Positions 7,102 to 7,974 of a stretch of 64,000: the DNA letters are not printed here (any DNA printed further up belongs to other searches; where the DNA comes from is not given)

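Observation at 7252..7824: Orphan ClpP homologue with substituted catalytic Ser and His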

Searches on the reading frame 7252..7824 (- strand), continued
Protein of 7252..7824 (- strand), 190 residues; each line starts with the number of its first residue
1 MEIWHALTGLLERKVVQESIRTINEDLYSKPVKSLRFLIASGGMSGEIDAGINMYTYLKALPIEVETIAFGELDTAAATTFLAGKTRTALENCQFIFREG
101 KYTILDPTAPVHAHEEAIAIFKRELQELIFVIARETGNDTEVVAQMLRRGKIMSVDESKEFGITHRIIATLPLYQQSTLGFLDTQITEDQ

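Call 25: predict_structure(alignment_id=A1)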
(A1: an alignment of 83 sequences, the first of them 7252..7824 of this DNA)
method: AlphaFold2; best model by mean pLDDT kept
length: 190 residues; sequences in the alignment: 83
mean_pLDDT: 88.9   pTM: 0.82
mean pLDDT of the five models: 88.9, 88.7, 87.8, 87.2, 87.1
residues with pLDDT >= 90: 145; 70-90: 27; 50-70: 8; < 50: 10
segments of 3 or more residues with pLDDT < 50: 182-190
pLDDT, mean of each block of 10 residues (from residue 1): 92 95 95 95 85 97 96 95 97 91 81 89 94 97 95 96 95 60 44
secondary structure, 60 per line:
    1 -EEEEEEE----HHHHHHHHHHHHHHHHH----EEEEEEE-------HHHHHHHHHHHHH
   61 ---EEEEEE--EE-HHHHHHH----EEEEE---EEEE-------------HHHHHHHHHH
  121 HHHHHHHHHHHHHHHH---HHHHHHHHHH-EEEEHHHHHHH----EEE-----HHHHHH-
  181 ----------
elements in order: E2-8 H13-29 E34-40 H48-60 E64-69 H75-81 E86-90 E94-97 H111-136 H140-149 E151-154 H155-161 E166-168 H174-179

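Call 26: search_protein_representatives(alignment_id=A1)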
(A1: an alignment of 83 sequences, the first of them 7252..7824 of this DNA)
Query: 83 sequences, 187 profile positions. Proteins with E-value up to 0.001 (for the whole library): 5983; up to 1e-10: 713; up to 1e-30: 23. The best 150 are listed.
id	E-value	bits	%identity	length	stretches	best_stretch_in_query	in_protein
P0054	1.1e-93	328.6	-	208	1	1-184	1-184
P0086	4.5e-56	205.9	-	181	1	1-176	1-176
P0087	8.2e-55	201.8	-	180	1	1-176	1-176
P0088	7.3e-51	188.9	-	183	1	1-176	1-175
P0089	4.1e-47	176.7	-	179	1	2-174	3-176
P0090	1.5e-46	174.9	-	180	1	1-174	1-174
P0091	2.4e-46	174.2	-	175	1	1-171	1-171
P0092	2.8e-46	174.0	-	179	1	2-172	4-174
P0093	3.2e-46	173.8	-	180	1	2-175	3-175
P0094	6.4e-46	172.8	-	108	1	1-99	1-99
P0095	1.9e-44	168.0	-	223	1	2-156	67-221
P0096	2.0e-43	164.7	-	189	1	1-171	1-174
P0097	4.6e-40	153.7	-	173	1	1-169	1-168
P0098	1.2e-36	142.6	-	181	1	3-170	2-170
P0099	2.4e-36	141.6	-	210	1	1-173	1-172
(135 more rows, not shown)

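Call 28: list_cluster_members(proteins=[P0086, P0087, P0088, P0089, P0090, P0091, P0092, P0093, P0096, P0097])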
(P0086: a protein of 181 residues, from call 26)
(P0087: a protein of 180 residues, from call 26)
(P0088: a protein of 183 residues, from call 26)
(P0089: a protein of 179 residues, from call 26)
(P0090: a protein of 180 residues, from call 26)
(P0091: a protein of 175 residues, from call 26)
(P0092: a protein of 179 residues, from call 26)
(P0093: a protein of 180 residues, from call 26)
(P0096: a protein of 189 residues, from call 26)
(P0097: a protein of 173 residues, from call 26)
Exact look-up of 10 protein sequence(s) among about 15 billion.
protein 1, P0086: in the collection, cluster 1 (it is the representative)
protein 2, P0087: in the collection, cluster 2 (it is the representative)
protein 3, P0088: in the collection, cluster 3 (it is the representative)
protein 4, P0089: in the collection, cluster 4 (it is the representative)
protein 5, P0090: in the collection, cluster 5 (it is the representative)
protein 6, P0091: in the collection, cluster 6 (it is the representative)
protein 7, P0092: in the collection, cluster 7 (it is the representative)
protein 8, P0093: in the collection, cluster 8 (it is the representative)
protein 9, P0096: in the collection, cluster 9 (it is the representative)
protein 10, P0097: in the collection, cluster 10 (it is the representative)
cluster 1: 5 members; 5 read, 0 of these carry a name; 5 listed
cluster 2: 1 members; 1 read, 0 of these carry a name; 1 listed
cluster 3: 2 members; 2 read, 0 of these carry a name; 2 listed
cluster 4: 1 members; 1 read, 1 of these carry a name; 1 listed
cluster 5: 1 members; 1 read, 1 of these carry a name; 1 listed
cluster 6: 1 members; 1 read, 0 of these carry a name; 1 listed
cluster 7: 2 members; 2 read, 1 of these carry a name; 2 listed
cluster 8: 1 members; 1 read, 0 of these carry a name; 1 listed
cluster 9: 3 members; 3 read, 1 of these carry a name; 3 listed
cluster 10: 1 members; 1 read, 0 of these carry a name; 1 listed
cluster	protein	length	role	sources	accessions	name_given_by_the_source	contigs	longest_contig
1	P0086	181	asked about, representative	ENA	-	-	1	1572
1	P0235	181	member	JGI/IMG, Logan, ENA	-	-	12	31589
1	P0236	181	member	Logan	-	-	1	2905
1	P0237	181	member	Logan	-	-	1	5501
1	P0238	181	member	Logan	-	-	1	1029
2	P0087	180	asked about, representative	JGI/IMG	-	-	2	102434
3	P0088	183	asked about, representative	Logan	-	-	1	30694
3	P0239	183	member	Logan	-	-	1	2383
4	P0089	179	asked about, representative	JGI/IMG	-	ATP-dependent Clp protease protease subunit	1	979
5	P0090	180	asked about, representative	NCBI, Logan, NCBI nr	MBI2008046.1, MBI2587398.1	ATP-dependent Clp protease proteolytic subunit [Candidatus Amesbacteria bacterium]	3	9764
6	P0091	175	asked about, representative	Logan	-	-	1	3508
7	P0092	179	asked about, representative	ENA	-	-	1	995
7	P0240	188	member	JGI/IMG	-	ATP-dependent protease ClpP protease subunit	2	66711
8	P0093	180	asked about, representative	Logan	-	-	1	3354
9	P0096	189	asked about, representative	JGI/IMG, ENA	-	-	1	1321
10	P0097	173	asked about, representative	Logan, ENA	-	-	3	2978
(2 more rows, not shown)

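Call 34: fold_search(model_id=the predicted structure, library=pdb)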
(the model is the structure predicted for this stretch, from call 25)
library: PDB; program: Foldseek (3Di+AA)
matches with E <= 10: 1834; with E <= 0.001: 1389
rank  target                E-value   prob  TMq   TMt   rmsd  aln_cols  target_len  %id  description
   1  9ndj_T                2.4e-13  1.00  0.78  0.80   2.1       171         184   18  Cryo-EM structure of the endogenous ClpP1/ClpP2 heterocomplex from Pseudomonas aeruginosa bound to the AAA+ ClpX unfol (released 2025-10-01)
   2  6hwn_E                2.7e-13  1.00  0.80  0.82   1.9       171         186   20  Structure of Thermus thermophilus ClpP in complex with a tripeptide. (released 2019-09-18)
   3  9mk5_A                2.7e-13  1.00  0.80  0.83   1.9       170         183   20  Crystal structure of Neisseria meningitidis ClpP protease complex with small molecule activator, Dioctatin (released 2025-09-03)
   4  4u0g_C                2.7e-13  1.00  0.80  0.77   2.5       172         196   20  Crystal Structure of M. tuberculosis ClpP1P2 bound to ADEP and agonist (released 2014-10-08)
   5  4ryf_B                2.9e-13  1.00  0.77  0.82   2.3       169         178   19  ClpP1/2 heterocomplex from Listeria monocytogenes (released 2014-12-31)
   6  4ryf_A                2.9e-13  1.00  0.77  0.81   2.3       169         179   19  ClpP1/2 heterocomplex from Listeria monocytogenes (released 2014-12-31)
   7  6hwn_F                3.1e-13  1.00  0.80  0.82   1.7       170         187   20  Structure of Thermus thermophilus ClpP in complex with a tripeptide. (released 2019-09-18)
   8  6hwn_B                3.1e-13  1.00  0.78  0.79   2.3       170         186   20  Structure of Thermus thermophilus ClpP in complex with a tripeptide. (released 2019-09-18)
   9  4u0g_A                4.5e-13  1.00  0.80  0.77   2.9       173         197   20  Crystal Structure of M. tuberculosis ClpP1P2 bound to ADEP and agonist (released 2014-10-08)
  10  8r04_G                4.5e-13  1.00  0.77  0.81   2.4       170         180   23  Structure of Staphylococcus aureus ClpP Bound to the Covalent Active Site Inhibitor Cystargolide A (released 2023-12-20)
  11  4u0g_D                5.1e-13  1.00  0.80  0.78   2.6       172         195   20  Crystal Structure of M. tuberculosis ClpP1P2 bound to ADEP and agonist (released 2014-10-08)
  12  9uxt_A                5.4e-13  1.00  0.79  0.82   2.6       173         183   24  The Structural Basis of ClpP1 in Pseudomonas plecoglossicida (released 2026-03-18)
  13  6w9t_F                5.8e-13  1.00  0.77  0.81   2.4       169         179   20  Crystal structure of Neisseria meningitidis ClpP protease complex with small molecule activator ACP1-06 (released 2020-12-09)
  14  4u0g_B                6.1e-13  1.00  0.80  0.77   2.5       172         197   20  Crystal Structure of M. tuberculosis ClpP1P2 bound to ADEP and agonist (released 2014-10-08)
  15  9mk5_M                6.5e-13  1.00  0.78  0.81   2.3       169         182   21  Crystal structure of Neisseria meningitidis ClpP protease complex with small molecule activator, Dioctatin (released 2025-09-03)
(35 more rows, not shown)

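Call 39: find_related_loci(query=A1, collection=viral_contigs, flank=5000)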
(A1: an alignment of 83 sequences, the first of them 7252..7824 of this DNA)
Query A1 (190 aa) in viral_contigs; peptide patterns used: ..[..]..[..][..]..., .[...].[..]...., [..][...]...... (x = any residue, [..] = any of these).
29 stretches matched a pattern, but none encodes a relative of the query by tblastn (E <= 1e-3).

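Call 44: find_encoding_contigs(protein=P0001, flank=10000, max_places=3)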
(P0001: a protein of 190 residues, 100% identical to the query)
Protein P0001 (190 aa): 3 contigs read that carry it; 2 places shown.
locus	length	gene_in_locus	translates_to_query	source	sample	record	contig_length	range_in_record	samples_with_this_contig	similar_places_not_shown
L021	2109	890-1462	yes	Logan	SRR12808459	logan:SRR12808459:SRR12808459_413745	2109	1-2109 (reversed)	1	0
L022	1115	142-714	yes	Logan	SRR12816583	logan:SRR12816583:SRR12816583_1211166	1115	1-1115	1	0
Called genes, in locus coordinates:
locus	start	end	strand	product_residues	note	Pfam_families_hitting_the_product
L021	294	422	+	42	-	PF10685:KGG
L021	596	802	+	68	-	PF10685:KGG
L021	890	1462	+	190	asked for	PF00574:CLP_protease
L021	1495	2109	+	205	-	?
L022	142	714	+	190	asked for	PF00574:CLP_protease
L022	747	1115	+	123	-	?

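Call 47: find_homologous_proteins(query=P0086, max_evalue=1e-10)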
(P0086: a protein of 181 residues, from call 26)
Query P0086 (181 aa): 90 proteins with E <= 1e-10 among 164 candidates.
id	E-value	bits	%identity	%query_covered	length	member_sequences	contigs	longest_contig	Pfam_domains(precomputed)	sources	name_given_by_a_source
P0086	6.4e-115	399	100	100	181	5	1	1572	PF00574.29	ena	-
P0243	2.1e-103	362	90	100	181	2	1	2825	PF00574.29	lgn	-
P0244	6.3e-99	347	87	100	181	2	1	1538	PF00574.29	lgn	-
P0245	5.4e-74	266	69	94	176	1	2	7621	PF00574.29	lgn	-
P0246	8.9e-71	256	63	99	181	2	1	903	PF00574.29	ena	-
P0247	2.9e-69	251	66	96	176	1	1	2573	PF00574.29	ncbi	-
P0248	7.6e-68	246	65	98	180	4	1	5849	PF00574.29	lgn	-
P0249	2.4e-67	244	66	93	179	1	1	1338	PF00574.29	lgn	-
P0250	5.9e-67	243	66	95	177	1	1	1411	PF00574.29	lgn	-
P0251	9.7e-67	242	64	93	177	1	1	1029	PF00574.29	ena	-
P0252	2.5e-65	238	64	93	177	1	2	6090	PF00574.29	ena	-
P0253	1.0e-59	220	58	97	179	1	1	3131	PF00574.29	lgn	-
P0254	1.5e-58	216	58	94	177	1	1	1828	PF00574.29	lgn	-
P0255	9.3e-58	213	57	94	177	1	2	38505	PF00574.29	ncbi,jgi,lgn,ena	-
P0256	3.6e-57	211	56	94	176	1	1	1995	PF00574.29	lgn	-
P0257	4.1e-57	211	56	96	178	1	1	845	PF00574.29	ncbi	-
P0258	8.5e-57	210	59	97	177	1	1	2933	PF00574.29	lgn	-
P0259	4.4e-56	208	54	99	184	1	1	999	PF00574.29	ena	-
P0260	6.4e-56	207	59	94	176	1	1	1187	PF00574.29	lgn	-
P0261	6.9e-56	207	55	99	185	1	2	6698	PF00574.29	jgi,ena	-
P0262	1.2e-55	206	57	96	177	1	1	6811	PF00574.29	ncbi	-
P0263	1.9e-55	206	58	94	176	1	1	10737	PF00574.29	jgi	jgi:ATP-dependent Clp protease protease subunit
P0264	3.8e-55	205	55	94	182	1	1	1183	PF00574.29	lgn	-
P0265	5.4e-55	204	54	99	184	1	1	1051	PF00574.29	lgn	-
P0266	8.7e-55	204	54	94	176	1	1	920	PF00574.29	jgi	jgi:ATP-dependent Clp protease, protease subunit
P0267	1.6e-54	203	57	94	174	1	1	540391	PF00574.29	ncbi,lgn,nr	ncbi:MAG: ATP-dependent Clp protease proteolytic subunit [Candidatus Doudnabacteria bacterium]|nr:AT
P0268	4.3e-54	201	54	94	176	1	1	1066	PF00574.29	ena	-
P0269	4.5e-54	201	54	94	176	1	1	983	PF00574.29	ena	-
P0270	4.8e-54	201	57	94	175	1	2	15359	PF00574.29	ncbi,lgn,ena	-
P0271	2.1e-53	199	56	93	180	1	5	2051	PF00574.29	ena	-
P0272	8.3e-53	197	53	94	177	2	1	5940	PF00574.29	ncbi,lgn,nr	ncbi:MAG: ATP-dependent Clp protease proteolytic subunit [bacterium]|nr:ATP-dependent Clp protease p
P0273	9.1e-53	197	57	93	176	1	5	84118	PF00574.29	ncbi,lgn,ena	ncbi:MAG: ATP-dependent Clp protease proteolytic subunit [Patescibacteria group bacterium]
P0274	1.2e-52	197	55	94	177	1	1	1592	PF00574.29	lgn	-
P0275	1.7e-52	196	54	94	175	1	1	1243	PF00574.29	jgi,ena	jgi:ATP-dependent Clp protease protease subunit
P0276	2.1e-52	196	55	94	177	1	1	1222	PF00574.29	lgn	-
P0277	2.2e-52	196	56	93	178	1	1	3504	PF00574.29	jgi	-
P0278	2.2e-52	196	54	96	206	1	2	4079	PF00574.29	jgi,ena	-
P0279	3.1e-52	195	56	94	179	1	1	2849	PF00574.29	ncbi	-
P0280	7.0e-52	194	53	94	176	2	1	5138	PF00574.29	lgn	-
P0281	7.4e-52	194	53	94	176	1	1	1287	PF00574.29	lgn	-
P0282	8.2e-52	194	53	94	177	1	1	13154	PF00574.29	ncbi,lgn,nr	ncbi:MAG: ATP-dependent Clp protease proteolytic subunit [bacterium]|nr:ATP-dependent Clp protease p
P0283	1.2e-51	193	53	94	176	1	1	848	PF00574.29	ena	-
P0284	1.8e-51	193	53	94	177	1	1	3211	PF00574.29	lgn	-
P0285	2.9e-51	192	52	94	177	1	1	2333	PF00574.29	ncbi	-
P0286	3.0e-51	192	52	95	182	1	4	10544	PF00574.29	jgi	jgi:ATP-dependent Clp protease protease subunit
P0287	3.3e-51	192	53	94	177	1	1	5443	PF00574.29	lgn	-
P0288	3.4e-51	192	52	94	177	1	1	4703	PF00574.29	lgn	-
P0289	4.2e-51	192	52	94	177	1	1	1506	PF00574.29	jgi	jgi:ATP-dependent Clp protease protease subunit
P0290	6.3e-51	191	52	94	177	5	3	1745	PF00574.29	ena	-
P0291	6.3e-51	191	52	94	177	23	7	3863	PF00574.29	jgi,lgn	jgi:ATP-dependent Clp protease protease subunit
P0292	1.2e-50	190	50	96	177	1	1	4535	PF00574.29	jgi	jgi:ATP-dependent Clp protease protease subunit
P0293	1.6e-50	190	50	94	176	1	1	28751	PF00574.29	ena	-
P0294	1.7e-50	190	50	94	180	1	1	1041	PF00574.29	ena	-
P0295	2.3e-50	189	52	94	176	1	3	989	PF00574.29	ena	-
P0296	2.5e-50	189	51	95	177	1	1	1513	PF00574.29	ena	-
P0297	2.7e-50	189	52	94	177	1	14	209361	PF00574.29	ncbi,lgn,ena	ncbi:MAG: ATP-dependent Clp protease proteolytic subunit [Patescibacteria group bacterium]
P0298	2.7e-50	189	52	94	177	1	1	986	PF00574.29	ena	-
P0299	3.2e-50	189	51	94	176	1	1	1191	PF00574.29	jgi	-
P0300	3.6e-50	188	52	94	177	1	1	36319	PF00574.29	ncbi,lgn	-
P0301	3.9e-50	188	49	97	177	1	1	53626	PF00574.29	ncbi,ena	-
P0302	4.8e-50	188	51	94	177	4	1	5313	PF00574.29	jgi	jgi:ATP-dependent Clp protease protease subunit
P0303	4.8e-50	188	51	94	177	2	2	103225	PF00574.29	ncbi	-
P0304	5.0e-50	188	52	94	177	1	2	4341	PF00574.29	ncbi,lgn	-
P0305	6.0e-50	188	53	93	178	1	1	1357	PF00574.29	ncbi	-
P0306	1.3e-49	187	50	93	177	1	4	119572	PF00574.29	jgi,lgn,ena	-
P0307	1.6e-49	186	50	96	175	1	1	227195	PF00574.29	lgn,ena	-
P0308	2.9e-49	186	56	93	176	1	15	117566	PF00574.29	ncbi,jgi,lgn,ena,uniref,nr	ncbi:hypothetical protein A3C23_03800 [Candidatus Roizmanbacteria bacterium RIFCSPHIGHO2_02_FULL_37_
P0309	7.8e-49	184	49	94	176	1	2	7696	PF00574.29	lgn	-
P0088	2.5e-48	183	49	98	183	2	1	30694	PF00574.29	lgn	-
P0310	2.7e-48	182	51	94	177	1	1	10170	PF00574.29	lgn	-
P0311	2.9e-48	182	47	97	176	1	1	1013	PF00574.29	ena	-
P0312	3.0e-48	182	50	97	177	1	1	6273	PF00574.29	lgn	-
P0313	4.8e-48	182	47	97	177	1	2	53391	PF00574.29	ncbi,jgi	jgi:ATP-dependent Clp protease protease subunit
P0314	5.9e-48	181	49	93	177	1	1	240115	PF00574.29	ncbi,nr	ncbi:ATP-dependent Clp protease proteolytic subunit [Patescibacteria group bacterium]|nr:ATP-depende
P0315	7.2e-48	181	51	94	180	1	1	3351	PF00574.29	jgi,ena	-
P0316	1.1e-47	180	49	97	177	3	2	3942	PF00574.29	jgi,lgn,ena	-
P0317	2.2e-47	179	49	96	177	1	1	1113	PF00574.29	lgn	-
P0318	2.3e-47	179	50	94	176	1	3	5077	PF00574.29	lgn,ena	-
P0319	2.7e-47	179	50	94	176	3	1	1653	PF00574.29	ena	-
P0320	2.9e-47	179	49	96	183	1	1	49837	PF00574.29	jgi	-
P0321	3.2e-47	179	49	94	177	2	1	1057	PF00574.29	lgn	-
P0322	3.5e-47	179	49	97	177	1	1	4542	PF00574.29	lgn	-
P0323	5.7e-45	172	49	94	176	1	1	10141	PF00574.29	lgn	-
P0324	9.9e-45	171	50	94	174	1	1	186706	PF00574.29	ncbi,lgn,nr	ncbi:MAG: peptidase ClpP [Candidatus Taylorbacteria bacterium]|nr:peptidase ClpP [Candidatus Taylorb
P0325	1.0e-44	171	47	94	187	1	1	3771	PF00574.29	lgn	-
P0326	9.3e-41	158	68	59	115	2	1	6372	PF00574.29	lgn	-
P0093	1.4e-38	151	47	94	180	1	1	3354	PF00574.29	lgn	-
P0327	5.1e-32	129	42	93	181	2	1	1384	PF00574.29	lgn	-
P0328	1.3e-30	125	39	99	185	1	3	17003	PF00574.29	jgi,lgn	-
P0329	2.6e-13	69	35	79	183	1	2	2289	PF00574.29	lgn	-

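Call 48: find_encoding_contigs(protein=P0267, flank=6000, max_places=1)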
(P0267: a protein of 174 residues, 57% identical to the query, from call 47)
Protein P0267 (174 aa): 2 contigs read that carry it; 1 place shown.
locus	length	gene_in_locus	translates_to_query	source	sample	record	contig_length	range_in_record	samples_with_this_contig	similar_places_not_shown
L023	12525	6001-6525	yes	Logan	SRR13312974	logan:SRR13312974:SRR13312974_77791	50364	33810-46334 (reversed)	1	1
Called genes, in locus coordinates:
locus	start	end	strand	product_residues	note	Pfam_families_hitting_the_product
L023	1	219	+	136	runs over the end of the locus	PF00252:Ribosomal_L16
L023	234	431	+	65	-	PF00831:Ribosomal_L29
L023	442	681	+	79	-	PF00366:Ribosomal_S17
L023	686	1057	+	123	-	PF00238:Ribosomal_L14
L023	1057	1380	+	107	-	PF00467:KOW (weak), PF17136:ribosomal_L24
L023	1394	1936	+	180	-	PF00281:Ribosomal_L5, PF00673:Ribosomal_L5_C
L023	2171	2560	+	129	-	PF00410:Ribosomal_S8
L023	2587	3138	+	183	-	PF00347:Ribosomal_L6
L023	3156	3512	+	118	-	PF00861:Ribosomal_L18p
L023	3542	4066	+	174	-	PF00333:Ribosomal_S5, PF03719:Ribosomal_S5_C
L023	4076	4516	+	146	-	PF00828:Ribosomal_L27A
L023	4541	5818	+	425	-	PF00344:SecY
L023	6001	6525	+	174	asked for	PF00574:CLP_protease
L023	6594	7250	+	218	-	PF13238:AAA_18 (weak), PF00406:ADK, PF02223:Thymidylate_kin (faint), PF02224:Cytidylate_kin (weak), PF13207:AAA_17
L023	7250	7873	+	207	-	PF00406:ADK, PF13207:AAA_17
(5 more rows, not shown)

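Call 49: find_encoding_contigs(protein=P0308, flank=6000, max_places=1)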
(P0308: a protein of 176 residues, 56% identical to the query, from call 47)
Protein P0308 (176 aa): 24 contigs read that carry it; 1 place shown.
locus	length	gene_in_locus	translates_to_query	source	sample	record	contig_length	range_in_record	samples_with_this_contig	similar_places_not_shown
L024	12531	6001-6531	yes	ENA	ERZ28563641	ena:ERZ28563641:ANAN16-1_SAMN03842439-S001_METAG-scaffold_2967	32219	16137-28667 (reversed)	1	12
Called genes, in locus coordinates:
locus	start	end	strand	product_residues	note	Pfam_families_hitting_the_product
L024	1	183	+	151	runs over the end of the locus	PF00571:CBS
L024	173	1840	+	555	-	PF06418:CTP_synth_N, PF00117:GATase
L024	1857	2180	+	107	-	PF01245:Ribosomal_L19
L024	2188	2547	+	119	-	PF08378:NERD, PF02021:UPF0102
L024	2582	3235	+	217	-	PF05552:MS_channel_1st_1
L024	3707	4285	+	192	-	PF01966:HD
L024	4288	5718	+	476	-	PF00391:PEP-utilizers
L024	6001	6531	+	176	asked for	PF00574:CLP_protease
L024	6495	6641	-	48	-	-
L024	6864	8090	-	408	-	PF00155:Aminotran_1_2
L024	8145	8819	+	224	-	-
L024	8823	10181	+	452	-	PF02878:PGM_PMM_I, PF02879:PGM_PMM_II, PF02880:PGM_PMM_III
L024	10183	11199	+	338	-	PF10432:bact-PGI_C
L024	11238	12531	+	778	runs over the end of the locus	PF01326:PPDK_N, PF00391:PEP-utilizers, PF02896:PEP-utilizers_C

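Call 50: find_encoding_contigs(protein=P0314, flank=6000, max_places=1)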
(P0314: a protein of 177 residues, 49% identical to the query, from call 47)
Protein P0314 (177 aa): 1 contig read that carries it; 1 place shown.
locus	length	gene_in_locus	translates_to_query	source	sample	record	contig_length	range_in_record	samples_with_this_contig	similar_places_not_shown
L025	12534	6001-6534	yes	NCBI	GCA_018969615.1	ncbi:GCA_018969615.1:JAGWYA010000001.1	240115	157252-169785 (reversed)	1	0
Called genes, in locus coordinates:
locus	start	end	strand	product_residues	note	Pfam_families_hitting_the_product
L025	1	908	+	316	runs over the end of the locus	PF02511:Thy1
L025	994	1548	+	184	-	PF04011:LemA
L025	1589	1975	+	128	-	PF05635:23S_rRNA_IVP, PF22296:bAvd (weak)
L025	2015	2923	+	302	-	PF01435:Peptidase_M48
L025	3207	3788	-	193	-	-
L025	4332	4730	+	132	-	PF03640:Lipoprotein_15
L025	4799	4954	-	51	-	-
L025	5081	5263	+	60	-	-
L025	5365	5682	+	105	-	-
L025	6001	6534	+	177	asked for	PF00574:CLP_protease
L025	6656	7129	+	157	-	-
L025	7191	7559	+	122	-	-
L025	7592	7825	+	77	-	PF18893:DUF5652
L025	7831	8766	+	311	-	-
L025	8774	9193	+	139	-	-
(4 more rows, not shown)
